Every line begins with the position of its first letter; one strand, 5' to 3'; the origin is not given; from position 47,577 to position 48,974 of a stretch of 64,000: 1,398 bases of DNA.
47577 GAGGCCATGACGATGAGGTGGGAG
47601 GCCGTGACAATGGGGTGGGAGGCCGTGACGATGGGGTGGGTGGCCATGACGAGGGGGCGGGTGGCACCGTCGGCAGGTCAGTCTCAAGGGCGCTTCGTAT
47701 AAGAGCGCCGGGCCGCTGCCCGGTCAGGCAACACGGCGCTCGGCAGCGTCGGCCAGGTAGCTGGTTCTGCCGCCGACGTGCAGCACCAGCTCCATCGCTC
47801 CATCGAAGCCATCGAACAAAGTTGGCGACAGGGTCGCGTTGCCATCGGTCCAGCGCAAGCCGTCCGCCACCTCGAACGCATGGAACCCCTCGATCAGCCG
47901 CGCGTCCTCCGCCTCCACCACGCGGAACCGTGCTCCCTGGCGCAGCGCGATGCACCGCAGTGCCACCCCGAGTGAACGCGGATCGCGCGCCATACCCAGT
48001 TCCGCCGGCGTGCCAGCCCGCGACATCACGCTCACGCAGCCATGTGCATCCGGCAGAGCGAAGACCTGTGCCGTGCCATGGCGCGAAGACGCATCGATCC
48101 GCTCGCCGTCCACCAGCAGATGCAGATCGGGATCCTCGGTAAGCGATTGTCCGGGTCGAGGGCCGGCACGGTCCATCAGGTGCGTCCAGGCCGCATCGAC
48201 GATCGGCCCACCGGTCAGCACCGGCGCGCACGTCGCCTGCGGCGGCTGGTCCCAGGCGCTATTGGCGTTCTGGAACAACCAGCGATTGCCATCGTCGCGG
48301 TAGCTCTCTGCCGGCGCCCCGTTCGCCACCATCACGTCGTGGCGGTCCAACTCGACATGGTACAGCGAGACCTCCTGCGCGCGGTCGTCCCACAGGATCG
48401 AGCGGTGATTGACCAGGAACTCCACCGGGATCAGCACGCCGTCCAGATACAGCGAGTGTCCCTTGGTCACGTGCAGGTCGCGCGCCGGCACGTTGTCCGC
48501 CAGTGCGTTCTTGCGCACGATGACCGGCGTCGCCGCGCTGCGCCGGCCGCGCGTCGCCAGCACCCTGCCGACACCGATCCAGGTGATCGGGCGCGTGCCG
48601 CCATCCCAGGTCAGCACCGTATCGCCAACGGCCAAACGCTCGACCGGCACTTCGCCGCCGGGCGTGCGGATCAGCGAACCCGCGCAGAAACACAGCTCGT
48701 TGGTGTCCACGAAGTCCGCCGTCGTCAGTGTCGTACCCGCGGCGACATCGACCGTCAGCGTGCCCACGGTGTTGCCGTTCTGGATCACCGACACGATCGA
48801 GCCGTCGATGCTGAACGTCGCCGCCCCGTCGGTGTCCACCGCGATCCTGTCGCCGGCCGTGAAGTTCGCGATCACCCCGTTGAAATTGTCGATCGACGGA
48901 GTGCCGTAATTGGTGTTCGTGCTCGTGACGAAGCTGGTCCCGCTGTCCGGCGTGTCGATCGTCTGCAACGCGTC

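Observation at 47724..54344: Intact 2206-aa glycine-rich / beta-helix protein ending in a Hint (bacterial intein-like) autoprocessing domain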

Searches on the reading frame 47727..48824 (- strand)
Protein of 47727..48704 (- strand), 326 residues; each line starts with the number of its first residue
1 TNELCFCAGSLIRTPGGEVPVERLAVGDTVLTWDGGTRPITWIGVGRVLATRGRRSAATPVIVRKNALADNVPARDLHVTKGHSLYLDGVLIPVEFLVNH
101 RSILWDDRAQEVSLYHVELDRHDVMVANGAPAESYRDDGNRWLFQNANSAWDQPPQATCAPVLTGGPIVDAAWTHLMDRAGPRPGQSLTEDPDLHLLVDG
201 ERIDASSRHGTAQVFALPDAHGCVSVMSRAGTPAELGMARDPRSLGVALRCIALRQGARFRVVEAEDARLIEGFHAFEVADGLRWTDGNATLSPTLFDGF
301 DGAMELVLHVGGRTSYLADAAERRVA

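Call 14: find_homologous_proteins(query=window:47727-48704:-, max_evalue=0.001)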
Query window:47727-48704:- (326 aa): 1249 proteins with E <= 0.001 among 8000 candidates; the best 120 are listed.
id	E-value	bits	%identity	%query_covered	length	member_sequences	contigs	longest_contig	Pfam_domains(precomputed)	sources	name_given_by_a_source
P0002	9.3e-151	520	70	99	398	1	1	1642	PF03160.21,PF13403.12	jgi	jgi:Hint domain/Calx-beta domain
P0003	2.3e-147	508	70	99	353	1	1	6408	PF13403.12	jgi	jgi:hypothetical protein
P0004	9.3e-146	503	70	100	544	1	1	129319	PF13403.12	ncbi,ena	-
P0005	2.5e-145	502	72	97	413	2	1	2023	PF13403.12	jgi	jgi:hypothetical protein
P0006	2.1e-144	499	71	96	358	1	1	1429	PF13403.12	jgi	jgi:hypothetical protein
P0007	3.2e-144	498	67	98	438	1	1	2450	PF13403.12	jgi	-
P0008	6.7e-144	497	69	97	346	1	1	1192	PF13403.12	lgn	-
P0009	2.1e-142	492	68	99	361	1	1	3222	PF13403.12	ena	-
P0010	1.5e-141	489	68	97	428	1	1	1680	PF13403.12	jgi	jgi:hypothetical protein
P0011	1.8e-141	489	67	99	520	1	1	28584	PF13403.12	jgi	jgi:hypothetical protein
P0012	8.8e-141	487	71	96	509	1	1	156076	PF13403.12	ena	-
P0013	3.5e-140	485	68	99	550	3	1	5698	PF16640.12,PF13403.12,PF19077.7,PF17936.8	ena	-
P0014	6.2e-140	484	67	96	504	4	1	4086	PF13403.12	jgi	-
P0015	9.9e-140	483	68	99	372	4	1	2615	PF13403.12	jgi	-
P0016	1.5e-139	483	67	99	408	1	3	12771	PF13403.12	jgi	jgi:hypothetical protein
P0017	1.7e-139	483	68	99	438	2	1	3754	PF13403.12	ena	-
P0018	1.9e-139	483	67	99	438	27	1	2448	PF13403.12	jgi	jgi:hypothetical protein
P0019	4.4e-139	481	68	96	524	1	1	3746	PF13403.12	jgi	jgi:autotransporter-associated beta strand protein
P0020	4.4e-139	481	70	98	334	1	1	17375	PF13403.12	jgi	jgi:hypothetical protein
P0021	4.8e-139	481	66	100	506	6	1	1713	PF13403.12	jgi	jgi:hypothetical protein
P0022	1.1e-138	480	67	99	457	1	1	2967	PF13403.12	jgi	jgi:hypothetical protein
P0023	1.3e-138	480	65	97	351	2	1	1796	PF13403.12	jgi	jgi:hypothetical protein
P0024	2.9e-138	479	68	99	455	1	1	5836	PF13403.12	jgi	jgi:ELWxxDGT repeat protein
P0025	6.3e-138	477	66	100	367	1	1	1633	PF13403.12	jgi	jgi:hypothetical protein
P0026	7.2e-138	477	65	99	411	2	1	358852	PF13403.12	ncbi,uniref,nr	ncbi:Hint domain-containing protein [Acidisphaera sp. S103]|uniref:Hint domain-containing protein n=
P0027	1.1e-137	477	65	100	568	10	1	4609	PF13403.12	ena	-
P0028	1.2e-137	477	66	99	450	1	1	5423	PF13403.12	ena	-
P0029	1.8e-137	476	68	96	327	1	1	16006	PF13403.12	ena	-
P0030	2.6e-137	475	66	99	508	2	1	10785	PF13403.12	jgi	jgi:Hint domain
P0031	3.9e-137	475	67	99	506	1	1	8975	PF13403.12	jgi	-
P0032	5.4e-137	474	66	100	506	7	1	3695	PF13403.12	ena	-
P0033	1.1e-136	473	65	99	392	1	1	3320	PF13403.12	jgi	jgi:hypothetical protein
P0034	2.1e-136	472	66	97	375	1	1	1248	PF13403.12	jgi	jgi:hypothetical protein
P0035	2.3e-136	472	66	99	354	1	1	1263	PF13403.12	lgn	-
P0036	3.3e-136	472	67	96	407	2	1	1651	PF13403.12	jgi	jgi:hypothetical protein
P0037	3.4e-136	472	66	98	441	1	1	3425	PF13403.12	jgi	jgi:Hint domain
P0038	5.0e-136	471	66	97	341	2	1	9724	PF13403.12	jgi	jgi:hypothetical protein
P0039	5.2e-136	471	64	99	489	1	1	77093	PF13403.12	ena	-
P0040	6.0e-136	471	66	97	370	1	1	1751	PF13403.12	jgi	jgi:Hint domain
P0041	9.5e-136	470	65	98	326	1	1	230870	PF13403.12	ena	-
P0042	1.0e-135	470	67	99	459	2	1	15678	PF13403.12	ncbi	ncbi:MAG: Hint domain-containing protein [Rhodopila sp.]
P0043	1.0e-135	470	66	98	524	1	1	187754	PF13403.12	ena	-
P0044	2.0e-135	469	66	98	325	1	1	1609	PF13403.12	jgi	jgi:hypothetical protein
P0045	2.6e-135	469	66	99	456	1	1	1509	PF13403.12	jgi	jgi:hypothetical protein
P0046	4.0e-135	468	65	97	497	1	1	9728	PF13403.12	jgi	jgi:hypothetical protein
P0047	4.4e-135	468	66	98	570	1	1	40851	PF13403.12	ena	-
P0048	6.9e-135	468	66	99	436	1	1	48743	PF13403.12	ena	-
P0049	7.1e-135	467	65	100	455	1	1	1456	PF13403.12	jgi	jgi:hypothetical protein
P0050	7.4e-135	467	67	96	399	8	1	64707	PF13403.12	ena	-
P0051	7.5e-135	467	66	96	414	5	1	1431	PF13403.12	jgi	jgi:hypothetical protein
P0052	8.9e-135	467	67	96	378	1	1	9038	PF13403.12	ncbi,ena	-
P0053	1.2e-134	467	67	96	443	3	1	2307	PF13403.12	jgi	jgi:hypothetical protein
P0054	1.3e-134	467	65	100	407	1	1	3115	PF13403.12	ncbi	ncbi:MAG TPA: Hint domain-containing protein, partial [Rhodopila sp.]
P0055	2.1e-134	466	66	97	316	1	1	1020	PF13403.12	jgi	jgi:hypothetical protein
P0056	2.1e-134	466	65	97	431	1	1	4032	PF13403.12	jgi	jgi:hypothetical protein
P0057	2.8e-134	466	67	96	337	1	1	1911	PF13403.12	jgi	jgi:hypothetical protein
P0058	3.0e-134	465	65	99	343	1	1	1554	PF13403.12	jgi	jgi:hypothetical protein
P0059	3.8e-134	465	64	100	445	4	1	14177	PF13403.12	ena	-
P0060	5.8e-134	464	65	97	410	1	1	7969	PF13403.12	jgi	jgi:hypothetical protein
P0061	6.5e-134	464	67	97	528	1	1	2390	PF13403.12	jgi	jgi:hypothetical protein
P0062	6.6e-134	464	65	99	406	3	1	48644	PF13403.12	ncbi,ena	-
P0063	8.5e-134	464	63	100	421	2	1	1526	PF13403.12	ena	-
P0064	1.5e-133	463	66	96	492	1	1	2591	PF13403.12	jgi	jgi:hypothetical protein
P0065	1.5e-133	463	64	100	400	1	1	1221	PF13403.12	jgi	jgi:hypothetical protein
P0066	2.1e-133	463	65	99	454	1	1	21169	PF13403.12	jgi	jgi:hypothetical protein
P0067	2.8e-133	462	64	98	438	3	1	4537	PF13403.12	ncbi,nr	ncbi:MAG TPA: Hint domain-containing protein, partial [Rhodopila sp.]|nr:Hint domain-containing prot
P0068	3.4e-133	462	65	99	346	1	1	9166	PF13403.12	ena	-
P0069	3.5e-133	462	65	97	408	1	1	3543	PF13403.12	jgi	jgi:hypothetical protein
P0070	3.5e-133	462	68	94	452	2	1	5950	PF13403.12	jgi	jgi:autotransporter-associated beta strand protein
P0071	4.0e-133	462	66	96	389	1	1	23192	PF13403.12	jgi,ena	jgi:Hint domain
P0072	4.2e-133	462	65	96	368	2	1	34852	PF13403.12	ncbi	-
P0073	4.3e-133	462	67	97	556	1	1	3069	PF13403.12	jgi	jgi:hypothetical protein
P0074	4.4e-133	462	65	99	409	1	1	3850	PF13403.12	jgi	jgi:hypothetical protein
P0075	4.7e-133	461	65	96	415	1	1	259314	PF13403.12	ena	-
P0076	4.9e-133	461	67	99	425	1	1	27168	PF13403.12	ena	-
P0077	5.7e-133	461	66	96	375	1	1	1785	PF13403.12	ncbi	-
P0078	2.0e-132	459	66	96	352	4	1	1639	PF13403.12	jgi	jgi:Hint domain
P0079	2.0e-132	459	66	99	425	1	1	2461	PF13403.12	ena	-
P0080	2.6e-132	459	66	97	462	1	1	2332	PF13403.12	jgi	jgi:Hint domain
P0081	3.9e-132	458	65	99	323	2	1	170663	PF13403.12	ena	-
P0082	4.0e-132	458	63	100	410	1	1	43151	PF13403.12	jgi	-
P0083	6.0e-132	458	64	100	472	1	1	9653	PF13403.12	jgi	jgi:hypothetical protein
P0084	8.9e-132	457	64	99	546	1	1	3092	PF13403.12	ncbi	-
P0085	1.0e-131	457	63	99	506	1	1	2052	PF13403.12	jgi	jgi:hypothetical protein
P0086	1.8e-131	456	65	100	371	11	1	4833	PF13403.12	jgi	jgi:Hint domain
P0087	1.8e-131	456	68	98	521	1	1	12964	PF13403.12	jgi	jgi:autotransporter-associated beta strand protein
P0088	2.9e-131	456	69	91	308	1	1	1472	PF13403.12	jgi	jgi:hypothetical protein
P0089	3.0e-131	456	66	99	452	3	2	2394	PF01391.24,PF13403.12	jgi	jgi:Hint domain/Collagen triple helix repeat (20 copies)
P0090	4.0e-131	455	64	97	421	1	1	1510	PF13403.12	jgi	jgi:hypothetical protein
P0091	4.3e-131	455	65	96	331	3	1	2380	PF13403.12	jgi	jgi:hypothetical protein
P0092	6.2e-131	455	66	96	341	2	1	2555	PF13403.12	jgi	jgi:Hint domain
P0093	6.7e-131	454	64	96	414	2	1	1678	PF13403.12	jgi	jgi:hypothetical protein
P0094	7.0e-131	454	65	99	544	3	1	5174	PF13403.12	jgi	jgi:hypothetical protein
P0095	7.1e-131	454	66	100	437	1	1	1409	PF13403.12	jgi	jgi:hypothetical protein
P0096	7.1e-131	454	66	96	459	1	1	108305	PF13403.12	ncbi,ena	-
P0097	7.6e-131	454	67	99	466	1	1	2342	PF13403.12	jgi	jgi:hypothetical protein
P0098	7.9e-131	454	64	99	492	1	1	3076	PF13403.12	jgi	jgi:hypothetical protein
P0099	9.3e-131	454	63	99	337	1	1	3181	PF13403.12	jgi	jgi:hypothetical protein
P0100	1.0e-130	454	66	97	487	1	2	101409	PF13403.12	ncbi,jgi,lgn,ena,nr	ncbi:MAG TPA: Hint domain-containing protein [Acetobacteraceae bacterium]|nr:Hint domain-containing 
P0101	1.2e-130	454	62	100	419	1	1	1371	PF13403.12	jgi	jgi:hypothetical protein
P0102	1.4e-130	453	67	96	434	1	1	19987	PF13403.12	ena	-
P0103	1.8e-130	453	63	100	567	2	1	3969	PF13403.12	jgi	-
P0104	3.0e-130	452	63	97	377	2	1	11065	PF13403.12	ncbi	-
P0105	3.1e-130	452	63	99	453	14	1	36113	PF13403.12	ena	-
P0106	3.4e-130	452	65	96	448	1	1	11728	PF13403.12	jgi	jgi:hypothetical protein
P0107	3.7e-130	452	67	94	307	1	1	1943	PF13403.12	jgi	jgi:hypothetical protein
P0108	4.8e-130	452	65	99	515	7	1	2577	PF13403.12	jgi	jgi:hypothetical protein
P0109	6.1e-130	451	66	96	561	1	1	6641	PF13403.12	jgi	jgi:hypothetical protein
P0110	6.2e-130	451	64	96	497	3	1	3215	PF13403.12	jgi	jgi:hypothetical protein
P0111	6.7e-130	451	64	97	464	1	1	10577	PF13403.12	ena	-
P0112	7.1e-130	451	65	97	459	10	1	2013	PF16168.12,PF13403.12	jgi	jgi:autotransporter passenger strand-loop-strand repeat protein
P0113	8.8e-130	451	63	97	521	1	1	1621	PF13403.12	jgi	jgi:hypothetical protein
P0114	1.0e-129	451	65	100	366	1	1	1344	PF13403.12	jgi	jgi:hypothetical protein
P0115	1.5e-129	450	63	99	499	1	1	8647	PF13403.12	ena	-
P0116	2.1e-129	450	64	96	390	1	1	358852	PF13403.12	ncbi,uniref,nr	ncbi:Hint domain-containing protein [Acidisphaera sp. S103]|uniref:Hint domain-containing protein n=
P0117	2.2e-129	449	65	96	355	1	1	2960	PF13403.12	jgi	jgi:hypothetical protein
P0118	2.2e-129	449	64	98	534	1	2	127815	PF13403.12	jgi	jgi:hypothetical protein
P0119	2.4e-129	449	66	96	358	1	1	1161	PF13403.12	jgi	jgi:hypothetical protein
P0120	2.4e-129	449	64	99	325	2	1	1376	PF13403.12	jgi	-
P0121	2.5e-129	449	64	97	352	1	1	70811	PF13403.12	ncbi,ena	-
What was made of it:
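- The top hits are 63-72% identical over ~97-100% of the 326-aa cassette, in >1249 proteins with unrelated N-termini (call 14).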

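Call 31: predict_structure(alignment_id=A1)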
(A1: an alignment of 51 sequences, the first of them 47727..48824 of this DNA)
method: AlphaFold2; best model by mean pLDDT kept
length: 366 residues; sequences in the alignment: 51
mean_pLDDT: 78.2   pTM: 0.59
mean pLDDT of the five models: 78.2, 77.7, 77.5, 77.5, 69.6
residues with pLDDT >= 90: 105; 70-90: 153; 50-70: 81; < 50: 27
segments of 3 or more residues with pLDDT < 50: 33-42, 276-280, 360-366
pLDDT, mean of each block of 10 residues (from residue 1): 70 57 65 44 76 96 95 94 85 71 83 84 85 77 72 87 90 66 63 74 82 74 59 88 94 92 83 47 72 95 92 81 86 93 95 67 42
secondary structure, 60 per line:
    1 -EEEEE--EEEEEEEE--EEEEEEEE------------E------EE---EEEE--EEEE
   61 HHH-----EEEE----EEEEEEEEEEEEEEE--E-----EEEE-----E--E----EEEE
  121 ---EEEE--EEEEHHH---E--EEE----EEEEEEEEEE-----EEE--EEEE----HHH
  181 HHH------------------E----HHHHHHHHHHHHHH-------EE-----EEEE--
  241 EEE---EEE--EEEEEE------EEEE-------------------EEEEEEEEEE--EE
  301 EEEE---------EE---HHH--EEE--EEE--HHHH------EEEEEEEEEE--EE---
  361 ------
elements in order: E2-6 E9-16 E19-26 E51-54 E57-60 E69-72 E77-91 E100-103 E117-120 E124-127 E130-133 E143-145 E150-159 E165-167 E170-173 H178-183 H207-220 E235-238 E241-243 E247-249 E252-257 E264-267 E287-296 E299-304 E324-326 E329-331 H334-337 E344-353
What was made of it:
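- On HINT superfamily / Pfam Hint_2 (PF13403): AlphaFold model of aa 1841-2206, with pLDDT mostly 71-96 (lowest 10-residue block 66) over the Hint part (call 31).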

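Call 34: fold_search(model_id=the predicted structure, library=pdb)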
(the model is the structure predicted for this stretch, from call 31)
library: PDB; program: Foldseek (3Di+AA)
matches with E <= 10: 441; with E <= 0.001: 9
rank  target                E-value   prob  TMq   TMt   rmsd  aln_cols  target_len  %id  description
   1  6y75_A                9.2e-05  1.00  0.27  0.60   6.0       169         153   14  BIL2 domain from T.thermophila BUBL1 locus (C1A-N143A) (released 2021-02-03)
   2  6y75_B                1.1e-04  1.00  0.28  0.66   4.3       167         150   14  BIL2 domain from T.thermophila BUBL1 locus (C1A-N143A) (released 2021-02-03)
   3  6tmm_BBB              3.6e-04  1.00  0.28  0.65   3.8       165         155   13  BIL2 domain from T.thermophila BUBL1 locus (C1A-N143A) (released 2020-12-16)
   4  6rix_B                6.1e-04  1.00  0.26  0.65   4.2       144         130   14  Crystal structure of MchDnaB-1 intein (released 2020-05-13)
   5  2lwy_MODEL_1_A        6.8e-04  1.00  0.28  0.70   2.7       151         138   13  Solution Structure of Bacterial Intein-Like domain from Clostridium thermocellum (released 2013-05-08)
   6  6tmm_AAA              7.6e-04  1.00  0.28  0.63   4.5       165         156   13  BIL2 domain from T.thermophila BUBL1 locus (C1A-N143A) (released 2020-12-16)
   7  6riy_A                7.6e-04  1.00  0.26  0.65   4.2       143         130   14  Crystal structure of MchDnaB-1 intein (N145AA) (released 2020-05-13)
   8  6bs8_C                8.4e-04  1.00  0.23  0.62   5.6       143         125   15  The class 3 DnaB intein from Mycobacterium smegmatis (released 2018-11-21)
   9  6riy_B                9.4e-04  1.00  0.27  0.68   3.8       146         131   16  Crystal structure of MchDnaB-1 intein (N145AA) (released 2020-05-13)
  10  8r2c                  1.5e-03  1.00  0.25  0.51   7.0       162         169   15  Crystal structure of the Vint domain from Tetrahymena thermophila (released 2024-02-28)
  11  6bs8_B                1.5e-03  1.00  0.26  0.66   5.3       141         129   16  The class 3 DnaB intein from Mycobacterium smegmatis (released 2018-11-21)
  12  6rix_A                2.2e-03  1.00  0.26  0.64   4.1       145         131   14  Crystal structure of MchDnaB-1 intein (released 2020-05-13)
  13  6qaz                  2.4e-03  1.00  0.26  0.67   5.0       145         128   13  Crystal structure of gp41-1 intein (released 2019-11-13)
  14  6mwy_A                2.8e-03  1.00  0.25  0.59   4.8       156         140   19  The Prp8 intein of Cryptococcus gattii (released 2019-11-06)
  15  6riz                  3.3e-03  1.00  0.26  0.67   3.4       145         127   12  Crystal structure of gp41-1 intein (C1A, F65W, D107C) (released 2020-04-29)
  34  1ef0_B                8.3e-02  0.99  0.16  0.15   2.7        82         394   20  CRYSTAL STRUCTURE OF PI-SCEI MINIPRECURSOR (released 2000-06-07)
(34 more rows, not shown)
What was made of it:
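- On HINT superfamily / Pfam Hint_2 (PF13403): Foldseek finds BIL2 6y75, BIL 2lwy and inteins at E 1e-4 to 1e-3, probability 1.00 (call 34).
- The HINT fold is recovered in the model, and Foldseek hits BIL2 6y75, the C. thermocellum BIL 2lwy and class 3 inteins (calls 31, 34).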
